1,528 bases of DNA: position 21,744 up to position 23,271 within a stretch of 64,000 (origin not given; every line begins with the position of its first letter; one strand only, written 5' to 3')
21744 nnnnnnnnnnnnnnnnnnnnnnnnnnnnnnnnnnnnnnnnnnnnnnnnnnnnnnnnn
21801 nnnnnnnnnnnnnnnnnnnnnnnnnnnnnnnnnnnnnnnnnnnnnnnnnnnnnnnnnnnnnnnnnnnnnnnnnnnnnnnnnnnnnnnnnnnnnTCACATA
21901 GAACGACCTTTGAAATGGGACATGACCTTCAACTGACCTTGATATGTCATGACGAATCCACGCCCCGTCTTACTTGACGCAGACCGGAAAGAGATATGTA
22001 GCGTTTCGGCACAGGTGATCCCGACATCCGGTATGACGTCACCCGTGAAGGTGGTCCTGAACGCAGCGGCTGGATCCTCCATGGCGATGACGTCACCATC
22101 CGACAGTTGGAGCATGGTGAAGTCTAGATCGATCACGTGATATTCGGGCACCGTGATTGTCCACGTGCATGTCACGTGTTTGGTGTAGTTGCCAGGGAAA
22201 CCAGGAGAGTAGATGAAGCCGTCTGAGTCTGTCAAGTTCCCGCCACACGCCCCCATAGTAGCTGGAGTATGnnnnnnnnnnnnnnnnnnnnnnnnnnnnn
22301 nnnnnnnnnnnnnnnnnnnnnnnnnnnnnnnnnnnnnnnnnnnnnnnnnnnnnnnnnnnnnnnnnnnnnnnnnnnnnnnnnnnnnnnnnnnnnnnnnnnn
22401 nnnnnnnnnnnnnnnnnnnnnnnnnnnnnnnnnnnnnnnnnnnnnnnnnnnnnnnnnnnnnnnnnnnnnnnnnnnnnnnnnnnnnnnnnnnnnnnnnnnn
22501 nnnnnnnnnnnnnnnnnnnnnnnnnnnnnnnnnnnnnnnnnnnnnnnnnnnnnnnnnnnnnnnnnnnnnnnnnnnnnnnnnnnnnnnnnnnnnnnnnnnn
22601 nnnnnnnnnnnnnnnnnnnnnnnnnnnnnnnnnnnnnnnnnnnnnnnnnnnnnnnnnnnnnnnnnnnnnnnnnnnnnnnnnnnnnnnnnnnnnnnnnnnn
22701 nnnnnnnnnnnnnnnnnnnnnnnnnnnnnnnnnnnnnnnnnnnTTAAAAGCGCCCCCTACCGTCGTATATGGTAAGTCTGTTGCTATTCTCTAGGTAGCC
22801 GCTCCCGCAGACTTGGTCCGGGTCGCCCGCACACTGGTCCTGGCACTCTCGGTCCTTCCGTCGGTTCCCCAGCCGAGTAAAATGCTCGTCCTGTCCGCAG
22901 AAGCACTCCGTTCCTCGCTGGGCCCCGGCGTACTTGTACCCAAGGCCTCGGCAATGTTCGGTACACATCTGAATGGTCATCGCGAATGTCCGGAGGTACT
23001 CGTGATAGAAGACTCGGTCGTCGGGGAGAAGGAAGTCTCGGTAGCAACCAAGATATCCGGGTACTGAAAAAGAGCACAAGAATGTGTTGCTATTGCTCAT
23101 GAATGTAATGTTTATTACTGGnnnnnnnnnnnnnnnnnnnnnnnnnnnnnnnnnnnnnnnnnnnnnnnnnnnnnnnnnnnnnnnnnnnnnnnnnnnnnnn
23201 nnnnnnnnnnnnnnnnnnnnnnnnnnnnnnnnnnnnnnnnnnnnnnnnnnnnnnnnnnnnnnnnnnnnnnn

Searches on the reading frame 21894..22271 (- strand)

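Call 49: search_protein_families(library=pfam, proteins=[window:21894-22271:-], max_evalue=0.001)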
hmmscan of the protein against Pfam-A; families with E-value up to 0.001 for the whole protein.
window:21894-22271:- (125 aa): 2 families
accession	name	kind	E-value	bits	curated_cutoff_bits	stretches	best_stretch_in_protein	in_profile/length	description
PF00431.26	CUB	-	4.7e-16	59.5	21.4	1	9-110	1-110/110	CUB domain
PF02408.26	CUB_2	-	3.8e-05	23.9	23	1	28-111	37-117/120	CUB-like domain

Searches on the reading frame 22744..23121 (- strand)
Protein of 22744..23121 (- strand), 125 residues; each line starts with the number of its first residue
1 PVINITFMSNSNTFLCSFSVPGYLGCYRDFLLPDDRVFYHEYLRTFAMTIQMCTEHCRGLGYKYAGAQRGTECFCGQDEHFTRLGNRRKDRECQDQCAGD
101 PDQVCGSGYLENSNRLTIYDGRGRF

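Call 49: search_protein_families(library=pfam, proteins=[window:22744-23121:-], max_evalue=0.001)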
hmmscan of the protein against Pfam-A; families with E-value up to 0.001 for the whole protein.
window:22744-23121:- (125 aa): 1 family
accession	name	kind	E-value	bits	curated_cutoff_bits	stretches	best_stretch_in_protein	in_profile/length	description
PF01822.24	WSC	-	4.1e-18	65.8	27.8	1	23-106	1-81/82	WSC domain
